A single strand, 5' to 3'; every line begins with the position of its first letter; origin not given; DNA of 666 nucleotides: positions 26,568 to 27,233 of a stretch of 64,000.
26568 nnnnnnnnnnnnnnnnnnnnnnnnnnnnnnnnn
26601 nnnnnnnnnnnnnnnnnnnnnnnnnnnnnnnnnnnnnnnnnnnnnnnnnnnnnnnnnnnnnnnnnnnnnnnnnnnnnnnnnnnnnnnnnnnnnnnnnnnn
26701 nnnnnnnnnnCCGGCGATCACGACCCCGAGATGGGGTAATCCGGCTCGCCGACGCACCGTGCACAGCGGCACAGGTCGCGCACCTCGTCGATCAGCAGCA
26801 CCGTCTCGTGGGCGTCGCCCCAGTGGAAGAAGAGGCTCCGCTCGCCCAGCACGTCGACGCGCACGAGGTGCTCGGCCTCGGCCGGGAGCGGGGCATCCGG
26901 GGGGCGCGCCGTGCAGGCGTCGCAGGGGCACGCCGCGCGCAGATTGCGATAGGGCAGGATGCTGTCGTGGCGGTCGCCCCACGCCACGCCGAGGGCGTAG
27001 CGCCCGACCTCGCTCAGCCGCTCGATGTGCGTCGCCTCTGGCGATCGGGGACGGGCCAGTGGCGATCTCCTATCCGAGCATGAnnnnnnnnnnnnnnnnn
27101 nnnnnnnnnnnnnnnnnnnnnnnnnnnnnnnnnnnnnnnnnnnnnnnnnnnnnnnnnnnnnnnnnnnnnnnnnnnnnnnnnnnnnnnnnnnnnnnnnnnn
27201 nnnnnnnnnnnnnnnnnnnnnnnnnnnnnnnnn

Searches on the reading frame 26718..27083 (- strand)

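Call 50: search_protein_families(library=pfam, proteins=[window:26718-27083:-], max_evalue=0.00001)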
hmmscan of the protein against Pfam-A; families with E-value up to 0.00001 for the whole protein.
window:26718-27083:- (121 aa): 1 family
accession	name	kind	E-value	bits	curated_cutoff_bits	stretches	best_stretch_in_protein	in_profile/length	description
PF06155.17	GBBH-like_N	-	1.1e-15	58.6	22.8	1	31-95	10-77/85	Gamma-butyrobetaine hydroxylase-like, N-terminal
